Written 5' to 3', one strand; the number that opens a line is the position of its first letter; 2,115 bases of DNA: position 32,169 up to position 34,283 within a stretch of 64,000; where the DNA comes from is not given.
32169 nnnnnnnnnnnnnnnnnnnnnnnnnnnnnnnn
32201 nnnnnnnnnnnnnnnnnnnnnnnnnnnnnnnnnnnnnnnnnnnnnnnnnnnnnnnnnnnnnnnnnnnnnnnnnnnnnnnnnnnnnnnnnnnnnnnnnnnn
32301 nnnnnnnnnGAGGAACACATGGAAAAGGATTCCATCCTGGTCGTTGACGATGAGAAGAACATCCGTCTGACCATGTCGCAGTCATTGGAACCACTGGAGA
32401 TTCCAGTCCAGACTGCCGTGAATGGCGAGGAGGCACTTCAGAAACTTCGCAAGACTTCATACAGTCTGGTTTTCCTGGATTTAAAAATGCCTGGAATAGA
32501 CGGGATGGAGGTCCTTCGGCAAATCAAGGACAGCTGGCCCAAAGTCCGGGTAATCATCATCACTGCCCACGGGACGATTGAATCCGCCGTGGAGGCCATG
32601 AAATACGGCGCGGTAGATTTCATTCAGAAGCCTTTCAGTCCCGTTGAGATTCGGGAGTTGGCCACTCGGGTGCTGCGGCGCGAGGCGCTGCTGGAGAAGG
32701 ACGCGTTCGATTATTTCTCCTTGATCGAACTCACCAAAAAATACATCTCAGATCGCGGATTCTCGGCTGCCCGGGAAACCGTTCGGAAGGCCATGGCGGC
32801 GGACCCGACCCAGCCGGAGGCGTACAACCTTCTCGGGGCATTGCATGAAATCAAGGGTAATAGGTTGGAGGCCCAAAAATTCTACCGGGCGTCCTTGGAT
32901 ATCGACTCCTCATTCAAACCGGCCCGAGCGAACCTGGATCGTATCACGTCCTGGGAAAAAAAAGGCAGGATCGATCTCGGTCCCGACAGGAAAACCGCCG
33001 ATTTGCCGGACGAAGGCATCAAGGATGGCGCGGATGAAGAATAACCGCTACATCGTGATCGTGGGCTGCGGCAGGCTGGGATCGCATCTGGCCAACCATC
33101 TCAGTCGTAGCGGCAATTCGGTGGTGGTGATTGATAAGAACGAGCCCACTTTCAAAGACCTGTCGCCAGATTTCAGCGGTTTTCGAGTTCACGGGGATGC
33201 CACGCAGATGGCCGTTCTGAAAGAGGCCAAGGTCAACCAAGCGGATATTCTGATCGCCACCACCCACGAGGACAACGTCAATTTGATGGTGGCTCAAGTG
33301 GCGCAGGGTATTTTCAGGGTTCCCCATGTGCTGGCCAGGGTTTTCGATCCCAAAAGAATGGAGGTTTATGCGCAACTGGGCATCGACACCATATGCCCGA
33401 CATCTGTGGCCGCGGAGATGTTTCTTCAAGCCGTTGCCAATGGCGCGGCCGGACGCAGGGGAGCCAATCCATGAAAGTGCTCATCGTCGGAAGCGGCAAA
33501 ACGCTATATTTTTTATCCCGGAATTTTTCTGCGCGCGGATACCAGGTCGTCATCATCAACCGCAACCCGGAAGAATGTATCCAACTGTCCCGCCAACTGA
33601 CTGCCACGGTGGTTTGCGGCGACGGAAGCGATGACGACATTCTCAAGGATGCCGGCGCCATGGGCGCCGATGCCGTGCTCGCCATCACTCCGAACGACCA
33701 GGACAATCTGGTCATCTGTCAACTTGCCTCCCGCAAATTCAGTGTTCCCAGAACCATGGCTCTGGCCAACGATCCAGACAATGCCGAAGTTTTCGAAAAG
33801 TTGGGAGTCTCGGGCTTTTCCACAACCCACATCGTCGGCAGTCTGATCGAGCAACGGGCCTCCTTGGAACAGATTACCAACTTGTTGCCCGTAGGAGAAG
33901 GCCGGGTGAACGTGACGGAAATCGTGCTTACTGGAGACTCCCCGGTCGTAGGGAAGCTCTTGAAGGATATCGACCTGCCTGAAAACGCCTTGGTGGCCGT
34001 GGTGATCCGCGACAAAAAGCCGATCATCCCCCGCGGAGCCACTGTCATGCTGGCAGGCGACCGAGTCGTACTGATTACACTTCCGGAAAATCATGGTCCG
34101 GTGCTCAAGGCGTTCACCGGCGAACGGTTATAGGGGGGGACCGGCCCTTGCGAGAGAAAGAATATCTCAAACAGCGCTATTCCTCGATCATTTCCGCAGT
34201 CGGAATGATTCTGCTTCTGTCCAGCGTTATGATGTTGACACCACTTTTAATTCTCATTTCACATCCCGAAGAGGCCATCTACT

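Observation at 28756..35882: Integrase-less 7-kb island bracketed by a duplicated gene start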

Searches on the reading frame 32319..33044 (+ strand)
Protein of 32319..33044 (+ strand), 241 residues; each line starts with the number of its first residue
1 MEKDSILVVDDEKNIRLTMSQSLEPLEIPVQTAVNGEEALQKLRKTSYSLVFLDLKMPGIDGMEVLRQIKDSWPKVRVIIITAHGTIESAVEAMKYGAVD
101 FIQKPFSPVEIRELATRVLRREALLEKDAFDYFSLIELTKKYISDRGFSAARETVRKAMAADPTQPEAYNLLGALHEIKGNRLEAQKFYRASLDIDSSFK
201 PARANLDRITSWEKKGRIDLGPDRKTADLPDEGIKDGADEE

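Call 7: search_protein_families(library=pfam, proteins=[window:32319-33044:+])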
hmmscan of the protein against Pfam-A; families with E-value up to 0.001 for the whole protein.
window:32319-33044:+ (241 aa): 2 families
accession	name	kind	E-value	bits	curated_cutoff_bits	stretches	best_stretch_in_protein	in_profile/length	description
PF00072.30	Response_reg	-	2.7e-32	111.7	30.2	1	6-114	1-109/111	Response regulator receiver domain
PF13181.12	TPR_8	-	0.0003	21.2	25.7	0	167-197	2-32/34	Tetratricopeptide repeat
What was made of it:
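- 32319..33044 (+): CheY-like receiver protein with a TPR tail. Pfam Response_reg at 2.7e-32 and TPR_8 (call 7).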

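Call 42: search_protein_families(library=ncbifam, proteins=[window:32319-33044:+], max_evalue=0.00001)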
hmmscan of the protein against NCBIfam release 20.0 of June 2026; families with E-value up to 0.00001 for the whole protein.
window:32319-33044:+ (241 aa): 99 families (the best 25 are shown)
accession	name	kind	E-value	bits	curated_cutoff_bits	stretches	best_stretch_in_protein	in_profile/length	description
NF041946.1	LuxO_transreg_Vib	equivalog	8.8e-28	97.3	800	1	9-128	2-121/463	quorum-sensing sigma-54 dependent transcriptional regulator LuxO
TIGR01818.1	ntrC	equivalog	1.3e-26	93.4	558.6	1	6-122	1-117/463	nitrogen regulation protein NR(I)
NF051870.1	NAssimRespRegNtrX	equivalog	2.1e-25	89.5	600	1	5-124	3-124/452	nitrogen assimilation response regulator NtrX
NF006900.1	PRK09390.1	equivalog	1.1e-24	87.1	255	1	3-121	4-122/203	response regulator FixJ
NF008469.0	PRK11361.1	equivalog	1.5e-24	86.6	714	1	4-124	5-125/461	acetoacetate metabolism transcriptional regulator AtoC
NF045944.1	ResRegRpaBCyano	equivalog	2.3e-23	82.8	330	1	7-130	1-123/229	response regulator transcription factor RpaB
NF053512.1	nitric_RR_NosR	exception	2.5e-22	79.5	400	1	6-126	1-122/422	response regulator c-di-GMP phosphodiesterase, NosR family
NF053854.1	RespRegPhoBBctds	equivalog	1.3e-21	77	270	1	6-124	1-120/225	two-component system response regulator PhoB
NF008176.1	PRK10923.1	equivalog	1.6e-21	76.5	620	1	1-118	1-118/469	nitrogen regulation protein NR(I)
NF040749.1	tetrathio_RR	equivalog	5.4e-21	75.2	290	1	6-114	2-110/191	tetrathionate respiration response regulator TtrR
NF045505.1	RR_RssB_Pseudo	equivalog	8.1e-20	71.2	700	1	5-129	7-131/394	two-component system response regulator RssB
NF007005.1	PRK09468.1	equivalog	8.7e-20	71.2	331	1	2-123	2-123/237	osmolarity response regulator transcription factor OmpR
TIGR02154.1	PhoB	equivalog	1.8e-19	70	296.2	1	4-128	3-129/226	phosphate regulon transcriptional regulator PhoB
NF008296.0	PRK11083.1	equivalog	4.7e-19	68.7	273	1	1-123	1-122/228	two-component system response regulator CreB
NF040689.1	MtrAB_MtrA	equivalog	7e-19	68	300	1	6-128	1-119/219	MtrAB system response regulator MtrA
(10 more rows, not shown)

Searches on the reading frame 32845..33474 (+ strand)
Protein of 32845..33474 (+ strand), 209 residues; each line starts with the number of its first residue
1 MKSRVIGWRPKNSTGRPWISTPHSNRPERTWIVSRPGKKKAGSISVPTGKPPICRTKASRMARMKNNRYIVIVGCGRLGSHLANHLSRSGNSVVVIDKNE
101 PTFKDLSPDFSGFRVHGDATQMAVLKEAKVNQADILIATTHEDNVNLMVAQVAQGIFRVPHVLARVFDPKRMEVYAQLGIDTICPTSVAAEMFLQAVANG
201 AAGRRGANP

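Call 7: search_protein_families(library=pfam, proteins=[window:32845-33474:+])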
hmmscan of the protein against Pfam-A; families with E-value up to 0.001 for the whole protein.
window:32845-33474:+ (209 aa): 9 families
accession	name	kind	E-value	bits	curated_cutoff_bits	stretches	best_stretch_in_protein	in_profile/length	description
PF02254.24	TrkA_N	-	2e-27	96.2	23.8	1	70-183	1-113/116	TrkA-N domain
PF01488.26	Shikimate_DH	-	2.2e-06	28.3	24.3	1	63-155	8-98/138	Shikimate / quinate 5-dehydrogenase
PF13241.12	NAD_binding_7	-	2.8e-06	28.3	22.1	1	67-154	7-83/104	Putative NAD(P)-binding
PF02558.23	ApbA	-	1.7e-05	24.9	22.2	1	70-145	1-79/150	Ketopantoate reductase PanE/ApbA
PF03807.23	F420_oxidored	-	6.6e-05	23.9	21.6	1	70-150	2-77/94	NADP oxidoreductase coenzyme F420-dependent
PF01494.25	FAD_binding_3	-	0.00039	20.2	22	1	70-181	4-103/349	FAD binding domain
PF03446.21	NAD_binding_2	-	0.00045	20.7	21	1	70-155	2-78/161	NAD binding domain of 6-phosphogluconate dehydrogenase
PF01266.30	DAO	-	0.00065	19.8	27.9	0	70-101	2-34/353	FAD dependent oxidoreductase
PF00899.27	ThiF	-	0.00073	19.2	28.1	1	64-106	18-60/238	ThiF family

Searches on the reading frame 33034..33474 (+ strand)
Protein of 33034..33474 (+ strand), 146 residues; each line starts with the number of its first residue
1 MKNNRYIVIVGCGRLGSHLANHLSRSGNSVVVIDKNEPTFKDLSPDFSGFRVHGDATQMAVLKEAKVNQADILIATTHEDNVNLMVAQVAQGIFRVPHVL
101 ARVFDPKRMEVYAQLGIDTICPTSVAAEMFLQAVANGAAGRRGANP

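Call 42: search_protein_families(library=ncbifam, proteins=[window:33034-33474:+], max_evalue=0.00001)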
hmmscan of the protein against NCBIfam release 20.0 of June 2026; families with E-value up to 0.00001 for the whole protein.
window:33034-33474:+ (146 aa): 20 families
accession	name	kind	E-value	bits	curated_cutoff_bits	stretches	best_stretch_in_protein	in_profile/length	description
NF007039.0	PRK09496.3-2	equivalog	2.1e-28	99.4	293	1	7-139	3-140/446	Trk system potassium transporter TrkA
NF007031.0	PRK09496.1-2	equivalog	6.3e-24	84.8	289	1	7-108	3-104/458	Trk system potassium transporter TrkA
NF007032.0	PRK09496.1-4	equivalog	1.1e-22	80.6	309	1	7-115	3-111/457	Trk system potassium transporter TrkA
NF007041.0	PRK09496.3-4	equivalog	6.3e-21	74.6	386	1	4-136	227-360/450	Trk system potassium transporter TrkA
NF007030.0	PRK09496.1-1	equivalog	1.8e-20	73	371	1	7-115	3-111/458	Trk system potassium transporter TrkA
NF007035.0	PRK09496.2-2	equivalog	7.2e-19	67.9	521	1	6-113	2-108/455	Trk system potassium transporter TrkA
NF007034.0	PRK09496.2-1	subfamily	5.1e-18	65.2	344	1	6-114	2-108/445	Trk system potassium transporter TrkA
NF007038.0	PRK09496.2-6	equivalog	1.6e-17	63.4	374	1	7-135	3-136/445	Trk system potassium transporter TrkA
NF007043.0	PRK09496.3-6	equivalog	7.2e-17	61.3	384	1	4-122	231-350/445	Trk system potassium transporter TrkA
NF007033.0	PRK09496.1-5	equivalog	2.6e-16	59.7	338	1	7-119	3-118/449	Trk system potassium transporter TrkA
NF007040.0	PRK09496.3-3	equivalog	9.9e-14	50.7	455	1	5-106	4-104/462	Trk system potassium transporter TrkA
NF007042.0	PRK09496.3-5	equivalog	6.9e-12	44.8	467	1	7-138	3-140/466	Trk system potassium transporter TrkA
NF007036.0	PRK09496.2-3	subfamily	8.3e-12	44.6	407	1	7-123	3-127/448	Trk system potassium transporter TrkA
NF002924.0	PRK03562.1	equivalog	2.5e-11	42.7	752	1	4-119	402-516/623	glutathione-regulated potassium-efflux system protein KefC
NF007037.0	PRK09496.2-4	equivalog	1.6e-10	40.4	445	1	6-93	2-89/454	Trk system potassium transporter TrkA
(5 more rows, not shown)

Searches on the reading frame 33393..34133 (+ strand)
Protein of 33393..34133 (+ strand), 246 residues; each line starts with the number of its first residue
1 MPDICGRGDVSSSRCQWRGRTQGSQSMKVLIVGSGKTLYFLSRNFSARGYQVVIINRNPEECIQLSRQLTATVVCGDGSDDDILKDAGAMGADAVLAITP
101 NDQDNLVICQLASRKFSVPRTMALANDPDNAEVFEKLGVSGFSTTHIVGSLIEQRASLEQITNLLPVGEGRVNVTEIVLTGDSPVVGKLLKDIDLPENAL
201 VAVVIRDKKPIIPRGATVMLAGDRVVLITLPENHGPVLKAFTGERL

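Call 7: search_protein_families(library=pfam, proteins=[window:33393-34133:+])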
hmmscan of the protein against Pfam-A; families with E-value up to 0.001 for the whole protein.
window:33393-34133:+ (246 aa): 3 families
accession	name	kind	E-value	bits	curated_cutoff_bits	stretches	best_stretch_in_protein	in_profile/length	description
PF02254.24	TrkA_N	-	2.7e-25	89.4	23.8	1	29-140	1-111/116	TrkA-N domain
PF02080.26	TrkA_C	-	5.3e-14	52.3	27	1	174-233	1-62/71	TrkA-C domain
PF01488.26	Shikimate_DH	-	3.5e-05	24.3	24.3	1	23-71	9-58/138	Shikimate / quinate 5-dehydrogenase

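Call 42: search_protein_families(library=ncbifam, proteins=[window:33471-34133:+], max_evalue=0.00001)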
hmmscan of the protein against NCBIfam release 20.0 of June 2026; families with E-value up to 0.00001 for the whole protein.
window:33471-34133:+ (220 aa): 18 families
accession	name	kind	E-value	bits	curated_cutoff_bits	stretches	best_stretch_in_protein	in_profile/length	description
NF007041.0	PRK09496.3-4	equivalog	4.7e-40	137.7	386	1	2-214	229-442/450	Trk system potassium transporter TrkA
NF007039.0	PRK09496.3-2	equivalog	1.9e-37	129.1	293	1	1-215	1-220/446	Trk system potassium transporter TrkA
NF007031.0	PRK09496.1-2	equivalog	4.5e-31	108.4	289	1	2-205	235-441/458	Trk system potassium transporter TrkA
NF007036.0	PRK09496.2-3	subfamily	1.7e-28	99.6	407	1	2-215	232-447/448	Trk system potassium transporter TrkA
NF007034.0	PRK09496.2-1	subfamily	3.8e-27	95.3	344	1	2-202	229-432/445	Trk system potassium transporter TrkA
NF007043.0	PRK09496.3-6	equivalog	5.3e-27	94.7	384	1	2-215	233-444/445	Trk system potassium transporter TrkA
NF007042.0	PRK09496.3-5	equivalog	5.7e-27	94.5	467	2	1-87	1-87/466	Trk system potassium transporter TrkA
NF007032.0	PRK09496.1-4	equivalog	2.3e-26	92.8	309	2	1-112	1-112/457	Trk system potassium transporter TrkA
NF007038.0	PRK09496.2-6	equivalog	8.7e-26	90.7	374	1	2-208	230-437/445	Trk system potassium transporter TrkA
NF007030.0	PRK09496.1-1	equivalog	3.5e-23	81.9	371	1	1-204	1-214/458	Trk system potassium transporter TrkA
NF007033.0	PRK09496.1-5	equivalog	2.4e-22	79.6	338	1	2-207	227-439/449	Trk system potassium transporter TrkA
NF007035.0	PRK09496.2-2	equivalog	3.8e-20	72.1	521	1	1-108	1-107/455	Trk system potassium transporter TrkA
NF007037.0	PRK09496.2-4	equivalog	8.8e-20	70.9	445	1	2-203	239-441/454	Trk system potassium transporter TrkA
NF007040.0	PRK09496.3-3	equivalog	3.6e-13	48.9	455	1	2-203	5-214/462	Trk system potassium transporter TrkA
NF007828.0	PRK10537.1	equivalog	2.4e-10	39.9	425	1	4-109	254-356/403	voltage-gated potassium channel protein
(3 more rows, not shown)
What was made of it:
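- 33471..34133 (+): RCK protein with TrkA_N and TrkA_C domains, of KtrA/TrkA type. Pfam hits (call 7); NCBIfam TrkA models fall below cut-off (call 42).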
